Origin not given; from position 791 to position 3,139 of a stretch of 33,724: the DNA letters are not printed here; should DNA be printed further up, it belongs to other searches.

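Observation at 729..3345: Receiver, sensor and mini-membrane-protein operon whose sensor ends in a catalytically degenerate DnaQ-like exonuclease domain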

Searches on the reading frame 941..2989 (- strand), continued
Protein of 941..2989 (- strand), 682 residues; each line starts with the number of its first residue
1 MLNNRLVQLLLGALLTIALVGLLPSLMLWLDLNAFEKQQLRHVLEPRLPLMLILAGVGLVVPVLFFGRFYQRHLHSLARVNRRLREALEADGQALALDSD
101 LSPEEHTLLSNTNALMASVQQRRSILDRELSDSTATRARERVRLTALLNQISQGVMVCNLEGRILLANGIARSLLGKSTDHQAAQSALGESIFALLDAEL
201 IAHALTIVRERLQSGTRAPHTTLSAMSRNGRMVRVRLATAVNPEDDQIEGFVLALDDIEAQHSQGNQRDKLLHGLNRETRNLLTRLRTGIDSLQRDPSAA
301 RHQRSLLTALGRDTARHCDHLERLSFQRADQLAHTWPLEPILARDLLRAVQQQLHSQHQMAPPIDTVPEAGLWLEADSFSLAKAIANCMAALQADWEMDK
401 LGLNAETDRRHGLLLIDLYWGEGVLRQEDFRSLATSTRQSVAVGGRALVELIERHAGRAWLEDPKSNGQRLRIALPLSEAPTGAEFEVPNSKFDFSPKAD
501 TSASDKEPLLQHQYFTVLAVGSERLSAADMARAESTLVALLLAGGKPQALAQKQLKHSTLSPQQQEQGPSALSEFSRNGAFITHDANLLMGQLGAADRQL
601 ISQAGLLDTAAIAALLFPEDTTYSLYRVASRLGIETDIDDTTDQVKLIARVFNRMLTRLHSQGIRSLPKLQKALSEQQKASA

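Call 78: search_protein_families(library=ncbifam, proteins=[L002:4865-7633:+, L002:10543-12132:+, L002:7633-8004:+, L085:5645-7666:-], max_evalue=0.00001)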
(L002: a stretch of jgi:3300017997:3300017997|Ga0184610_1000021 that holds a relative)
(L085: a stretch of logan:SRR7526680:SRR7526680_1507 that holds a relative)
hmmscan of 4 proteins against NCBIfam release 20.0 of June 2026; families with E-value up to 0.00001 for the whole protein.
L002:4865-7633:+ (922 aa): 79 families (the best 25 are shown)
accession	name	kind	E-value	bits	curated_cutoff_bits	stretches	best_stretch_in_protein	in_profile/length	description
NF046044.1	PnpS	equivalog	5.7e-60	203.4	400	1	681-910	163-390/390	two-component system histidine kinase PnpS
NF033092.0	HK_WalK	equivalog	4.5e-53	180.7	725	1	682-911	366-594/594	cell wall metabolism sensor histidine kinase WalK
TIGR02966.1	phoR_proteo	equivalog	4.3e-52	177.2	334.2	1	680-909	106-333/333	phosphate regulon sensor histidine kinase PhoR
TIGR02956.1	TMAO_torS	equivalog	9.7e-49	166.3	676.5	1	652-917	428-688/967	TMAO reductase system sensor histidine kinase/response regulator TorS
NF047874.1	MASE3_PAS_HK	subfamily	2.1e-48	165.6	560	1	649-913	364-627/655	MASE3 domain-containing sensor histidine kinase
NF040691.1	MtrAB_MtrB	equivalog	5.9e-47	160.8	450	1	661-912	244-493/507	MtrAB system histidine kinase MtrB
NF006800.0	PRK09303.1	equivalog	1.1e-44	152.9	342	1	662-913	125-379/383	histidine kinase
NF038297.2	hybrid_HK_HrmK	equivalog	6.2e-44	150.6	725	1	647-914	194-460/607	hybrid histidine kinase/response regulator HrmK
NF045911.1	TCSHisKinNblS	equivalog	7.5e-44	150.1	1000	1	681-911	381-620/621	two-component system sensor histidine kinase NblS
NF008318.0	PRK11107.1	equivalog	1e-43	149.6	890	1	667-914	272-521/920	two-component sensor histidine kinase BarA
NF008468.0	PRK11360.1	equivalog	1.6e-43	149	646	1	674-913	380-610/616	two-component system sensor histidine kinase AtoS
NF011874.0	PRK15347.1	equivalog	2.7e-42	144.9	852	1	668-913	378-616/921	two component system sensor kinase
NF047465.1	hybrid_HK_LvrA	exception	5.4e-41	140.5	1200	1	645-919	159-429/819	hybrid histidine kinase/response regulator LvrA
NF008302.0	PRK11091.1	equivalog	2.4e-39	135.2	838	1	674-913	269-507/779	aerobic respiration two-component sensor histidine kinase ArcB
NF041947.1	LuxQ_Vibrio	equivalog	1.4e-38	132.4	1200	1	674-914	458-699/843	quorum-sensing autoinducer 2 sensor kinase/phosphatase LuxQ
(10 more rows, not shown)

L002:10543-12132:+ (529 aa): 9 families
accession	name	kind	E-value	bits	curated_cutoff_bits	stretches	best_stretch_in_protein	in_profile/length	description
NF006903.2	PRK09395.1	subfamily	4e-206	685.7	750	1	12-506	35-535/552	cation/acetate symporter ActP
NF009135.0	PRK12488.1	subfamily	4.8e-191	636.1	850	1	13-499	33-525/549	cation/acetate symporter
NF058657.1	MncbAcdTpMctC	equivalog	4.4e-187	622.7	670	1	12-507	6-514/527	monocarboxylic acid transporter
TIGR02711.1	symport_actP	equivalog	9.2e-180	599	1099.25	1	14-500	34-526/549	cation/acetate symporter ActP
TIGR03648.1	Na_symport_lg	subfamily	1.4e-80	271.3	320.75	2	20-294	7-293/547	VC_2705 family sodium/solute symporter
TIGR00813.1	sss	superfamily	3.6e-60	204.2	184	1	42-442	1-411/411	sodium/solute symporter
TIGR02121.1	Na_Pro_sym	equivalog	1.4e-36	126.3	515.5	1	16-452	5-440/488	sodium/proline symporter PutP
TIGR02119.1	panF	equivalog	1.2e-27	97.1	328.05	1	18-455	7-443/471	sodium/pantothenate symporter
NF011948.0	PRK15419.1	equivalog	3.6e-17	62.4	955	1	17-448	10-443/502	sodium/proline symporter PutP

L002:7633-8004:+ (123 aa): 96 families (the best 25 are shown)
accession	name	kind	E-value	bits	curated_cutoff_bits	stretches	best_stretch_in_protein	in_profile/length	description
NF040534.1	resp_reg_YycF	equivalog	7.2e-35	120.3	340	1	4-116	2-112/231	response regulator YycF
NF040689.1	MtrAB_MtrA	equivalog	3.6e-32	111.5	300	1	5-116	1-110/219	MtrAB system response regulator MtrA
NF045944.1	ResRegRpaBCyano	equivalog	6.2e-31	107.5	330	1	6-119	1-112/229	response regulator transcription factor RpaB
TIGR02154.1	PhoB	equivalog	8.3e-31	107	296.2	1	1-117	1-118/226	phosphate regulon transcriptional regulator PhoB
NF008296.0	PRK11083.1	equivalog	1.1e-28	100.2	273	1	3-119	4-118/228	two-component system response regulator CreB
NF007982.1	PRK10710.1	equivalog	3.1e-26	92.4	380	1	3-119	8-122/235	envelope stress response regulator BaeR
NF007005.1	PRK09468.1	equivalog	3.4e-26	92.1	331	1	3-118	4-118/237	osmolarity response regulator transcription factor OmpR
NF041733.1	resp_reg_CseB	equivalog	1.1e-25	90.3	350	1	4-118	2-114/228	two-component system response regulator CseB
NF053854.1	RespRegPhoBBctds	equivalog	1.4e-24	86.7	270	1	5-119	1-115/225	two-component system response regulator PhoB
NF033117.2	vanR_ACDEGLN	exception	1.8e-24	86.6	350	1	5-116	1-110/226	VanR-ABDEGLN family response regulator transcription factor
NF051850.1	RespRegRprY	equivalog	3.6e-24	85.5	370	1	4-118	6-119/234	response regulator transcription factor RprY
NF007135.0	PRK09581.1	equivalog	4.2e-24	85.2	474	1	1-117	1-118/457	PleD family two-component system response regulator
NF008199.0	PRK10955.1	equivalog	2.7e-23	83.1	341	1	3-119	2-115/232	envelope stress response regulator transcription factor CpxR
NF000403.1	vanR-C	exception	2.1e-22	79.8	480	1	1-116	1-114/231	vancomycin resistance response regulator transcription factor VanR-C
NF007546.0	PRK10161.1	equivalog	6.5e-22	78.2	471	1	1-116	1-117/229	phosphate response regulator transcription factor PhoB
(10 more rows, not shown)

L085:5645-7666:- (673 aa): 18 families
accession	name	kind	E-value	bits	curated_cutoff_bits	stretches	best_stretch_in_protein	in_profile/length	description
NF052574.1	HisKinEspCMyxo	equivalog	8e-35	120.2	1200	1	32-639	11-622/785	serine histidine kinase EspC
NF041777.1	sens_FixL_Rhizob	equivalog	6.8e-23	81.1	850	1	410-653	235-481/485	sensor protein FixL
NF008468.0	PRK11360.1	equivalog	4.1e-18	65.1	646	1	314-658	273-613/616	two-component system sensor histidine kinase AtoS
NF007688.0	PRK10364.1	equivalog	2.6e-12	46.2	479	1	500-659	300-457/460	two-component system sensor histidine kinase ZraS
NF047794.1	HisKinPtgB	equivalog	1.8e-11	43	1000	1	435-643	440-644/656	two-component system sensor histidine kinase PgtB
NF052573.1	HisKinEspAMyxo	equivalog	6e-11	41.1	1400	1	391-662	345-620/755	serine histidine kinase EspA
NF040750.1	tetrathio_HK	equivalog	7.8e-11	41.2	750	1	418-639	319-539/555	tetrathionate respiration histidine kinase TtrS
NF053867.1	SprKinKinDBac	equivalog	9.4e-11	40.8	775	1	551-654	397-498/500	sporulation kinase KinD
NF011874.0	PRK15347.1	equivalog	1.7e-10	39.6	852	1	547-654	509-615/921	two component system sensor kinase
NF008543.0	PRK11466.1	equivalog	4.5e-09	34.7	982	1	532-656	541-665/914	TMAO reductase system sensor histidine kinase/response regulator TorS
TIGR02956.1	TMAO_torS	equivalog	4.8e-09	34.9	676.5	1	512-659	539-688/967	TMAO reductase system sensor histidine kinase/response regulator TorS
NF047497.1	HK_LIC_12097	equivalog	1.1e-08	34.2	500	1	551-653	264-366/367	LIC_12097 family sensor histidine kinase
TIGR02938.1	nifL_nitrog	equivalog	1.8e-08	33.4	242.45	1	426-646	261-486/494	nitrogen fixation negative regulator NifL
NF046044.1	PnpS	equivalog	1.5e-07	30.8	400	0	510-652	245-390/390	two-component system histidine kinase PnpS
TIGR02916.1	PEP_his_kin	equivalog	1.5e-07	30.4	300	1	551-652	579-679/679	XrtA/PEP-CTERM system histidine kinase PrsK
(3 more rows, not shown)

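Call 80: search_protein_families(library=pfam, proteins=[L057:3387-4430:+, L057:4499-6400:+, L057:9140-11551:+, L057:11699-12220:+, L057:11815-12738:-, L057:12735-13343:-], max_evalue=0.00001)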
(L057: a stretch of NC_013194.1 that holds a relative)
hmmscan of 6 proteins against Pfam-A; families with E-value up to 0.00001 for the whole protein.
L057:3387-4430:+ (347 aa): 3 families
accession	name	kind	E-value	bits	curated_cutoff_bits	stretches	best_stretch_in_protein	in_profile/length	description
PF13421.11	Band_7_1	-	1.1e-78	264.2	24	1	27-235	2-210/211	SPFH domain-Band 7 family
PF01145.31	Band_7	-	2e-16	61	23.6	1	43-232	2-159/176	SPFH domain / Band 7 family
PF09851.14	SHOCT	-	1.1e-06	28.7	27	1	317-343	2-28/28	Short C-terminal domain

L057:4499-6400:+ (633 aa): 1 family
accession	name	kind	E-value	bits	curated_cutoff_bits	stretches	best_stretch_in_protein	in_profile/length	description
PF13785.11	DUF4178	-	1e-36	126.5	25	2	274-409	2-135/136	Domain of unknown function (DUF4178)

L057:9140-11551:+ (803 aa): 1 family
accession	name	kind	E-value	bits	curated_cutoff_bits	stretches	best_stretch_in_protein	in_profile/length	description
PF00365.25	PFK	-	2.4e-192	637.7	30.9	2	70-374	2-275/277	Phosphofructokinase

L057:11699-12220:+ (173 aa): 0 families

L057:11815-12738:- (307 aa): 1 family
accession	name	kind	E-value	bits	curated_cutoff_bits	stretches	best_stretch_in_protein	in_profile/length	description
PF08843.17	AbiEii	-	3.4e-49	168.4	22.5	1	36-264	1-229/238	Nucleotidyl transferase AbiEii toxin, Type IV TA system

L057:12735-13343:- (202 aa): 2 families
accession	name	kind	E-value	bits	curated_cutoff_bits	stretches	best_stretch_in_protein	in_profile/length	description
PF13338.12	AbiEi_4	-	1.2e-14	54.5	25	1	9-56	1-49/49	Transcriptional regulator, AbiEi antitoxin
PF17194.10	AbiEi_3_N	-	2.7e-07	30.9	26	1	25-90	22-88/93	Transcriptional regulator, AbiEi antitoxin N-terminal domain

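Call 85: search_protein_families(library=pfam, proteins=[L017:1362-3419:-, L017:3798-6512:+, L017:9117-10196:+, L017:10200-12185:+, L017:12188-12853:+, L017:12864-14900:+], max_evalue=0.0001)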
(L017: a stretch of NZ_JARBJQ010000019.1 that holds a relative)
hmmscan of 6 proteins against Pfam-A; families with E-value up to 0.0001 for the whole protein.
L017:1362-3419:- (685 aa): 0 families

L017:3798-6512:+ (904 aa): 2 families
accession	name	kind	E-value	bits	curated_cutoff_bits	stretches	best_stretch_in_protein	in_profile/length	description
PF02518.31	HATPase_c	-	1.4e-28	100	26.4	1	789-900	2-110/111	Histidine kinase-, DNA gyrase B-, and HSP90-like ATPase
PF00512.31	HisKA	-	9.8e-18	64.4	26.9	1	675-742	1-66/66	His Kinase A (phospho-acceptor) domain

L017:9117-10196:+ (359 aa): 2 families
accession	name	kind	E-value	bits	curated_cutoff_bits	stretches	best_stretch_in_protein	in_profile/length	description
PF03445.19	DUF294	-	8.2e-42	142.8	21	1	54-181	14-138/138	Putative nucleotidyltransferase DUF294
PF10335.14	DUF294_C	-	2.2e-29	102.6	22.5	1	218-357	2-145/145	Putative nucleotidyltransferase substrate binding domain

L017:10200-12185:+ (661 aa): 4 families
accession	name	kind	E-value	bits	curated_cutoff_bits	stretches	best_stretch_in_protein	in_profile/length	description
PF03445.19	DUF294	-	2e-46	157.8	21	1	339-477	2-137/138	Putative nucleotidyltransferase DUF294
PF10335.14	DUF294_C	-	8e-39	133.2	22.5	1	515-658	2-145/145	Putative nucleotidyltransferase substrate binding domain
PF00571.33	CBS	-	2.2e-24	86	24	2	200-248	7-55/57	CBS domain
PF00027.35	cNMP_binding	-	6e-07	29.8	27.5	1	67-153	4-88/89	Cyclic nucleotide-binding domain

L017:12188-12853:+ (221 aa): 0 families

L017:12864-14900:+ (678 aa): 1 family
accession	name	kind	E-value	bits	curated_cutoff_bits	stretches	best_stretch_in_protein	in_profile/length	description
PF00474.23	SSF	-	4.1e-64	217.4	22.8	2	66-234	1-170/406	Sodium:solute symporter family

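Call 89: find_encoding_contigs(protein=P0004, flank=10000, max_places=2)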
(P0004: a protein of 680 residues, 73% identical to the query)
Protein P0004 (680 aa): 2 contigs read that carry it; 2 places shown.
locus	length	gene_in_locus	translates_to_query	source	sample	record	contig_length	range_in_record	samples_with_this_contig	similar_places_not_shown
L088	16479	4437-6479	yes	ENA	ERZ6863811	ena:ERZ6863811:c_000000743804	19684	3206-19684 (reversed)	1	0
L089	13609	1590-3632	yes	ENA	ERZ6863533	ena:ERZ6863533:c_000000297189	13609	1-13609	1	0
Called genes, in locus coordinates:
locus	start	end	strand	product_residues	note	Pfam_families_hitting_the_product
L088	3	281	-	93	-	?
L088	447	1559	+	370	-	PF01571:GCV_T, PF08669:GCV_T_C (weak)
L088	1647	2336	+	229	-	-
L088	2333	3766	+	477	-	PF00817:IMS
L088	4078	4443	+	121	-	-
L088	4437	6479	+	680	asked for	-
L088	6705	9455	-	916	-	PF00675:Peptidase_M16, PF05193:Peptidase_M16_C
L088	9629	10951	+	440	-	PF00581:Rhodanese, PF00753:Lactamase_B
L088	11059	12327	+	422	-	PF01053:Cys_Met_Meta_PP, PF00155:Aminotran_1_2, PF01041:DegT_DnrJ_EryC1 (weak), PF00266:Aminotran_5 (faint)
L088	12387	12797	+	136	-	PF13622:4HBT_3 (faint), PF03061:4HBT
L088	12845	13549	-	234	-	PF02518:HATPase_c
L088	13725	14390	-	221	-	PF12847:Methyltransf_18, PF04816:TrmK (weak)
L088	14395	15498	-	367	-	PF01266:DAO (weak), PF01593:Amino_oxidase, PF12831:FAD_oxidored (weak), PF13450:NAD_binding_8, PF01593:Amino_oxidase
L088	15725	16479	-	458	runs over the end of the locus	PF01554:MatE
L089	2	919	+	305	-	?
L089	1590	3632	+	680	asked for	-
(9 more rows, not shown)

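Call 90: find_encoding_contigs(protein=P0006, flank=10000, max_places=2)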
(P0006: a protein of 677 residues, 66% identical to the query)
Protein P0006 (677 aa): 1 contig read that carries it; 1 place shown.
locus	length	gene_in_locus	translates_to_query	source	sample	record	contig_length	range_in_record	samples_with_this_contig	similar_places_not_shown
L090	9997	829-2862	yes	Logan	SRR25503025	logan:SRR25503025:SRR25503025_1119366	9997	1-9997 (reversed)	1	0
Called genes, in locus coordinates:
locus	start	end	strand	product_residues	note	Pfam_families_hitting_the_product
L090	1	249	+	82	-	?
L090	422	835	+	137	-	PF00072:Response_reg (weak)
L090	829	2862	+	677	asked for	-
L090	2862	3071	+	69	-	-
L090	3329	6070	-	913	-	PF00675:Peptidase_M16, PF05193:Peptidase_M16_C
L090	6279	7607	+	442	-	PF00581:Rhodanese, PF00753:Lactamase_B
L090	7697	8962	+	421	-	PF01053:Cys_Met_Meta_PP, PF00155:Aminotran_1_2, PF01041:DegT_DnrJ_EryC1 (weak)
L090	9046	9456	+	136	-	PF03061:4HBT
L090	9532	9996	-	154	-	?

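Call 92: search_protein_families(library=padloc, proteins=[window:941-2989:-, P0016], max_evalue=0.01)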
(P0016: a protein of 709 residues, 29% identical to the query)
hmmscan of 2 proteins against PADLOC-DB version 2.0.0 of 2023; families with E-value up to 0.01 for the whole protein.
window:941-2989:- (682 aa): 0 families

P0016 (709 aa): 3 families
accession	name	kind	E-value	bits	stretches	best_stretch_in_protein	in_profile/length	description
PDLC01247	DEDDh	-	5.2e-39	132.1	1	515-671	2-138/139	"CAS-I,CAS-II,CAS-III,CAS-IV,CAS-V,CAS-VI; associated"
PDLC05027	PDC-S48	-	1.6e-30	104.5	1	512-695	5-185/411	-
PDLC05028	PDC-S48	-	1.3e-25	88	1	508-676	15-181/512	-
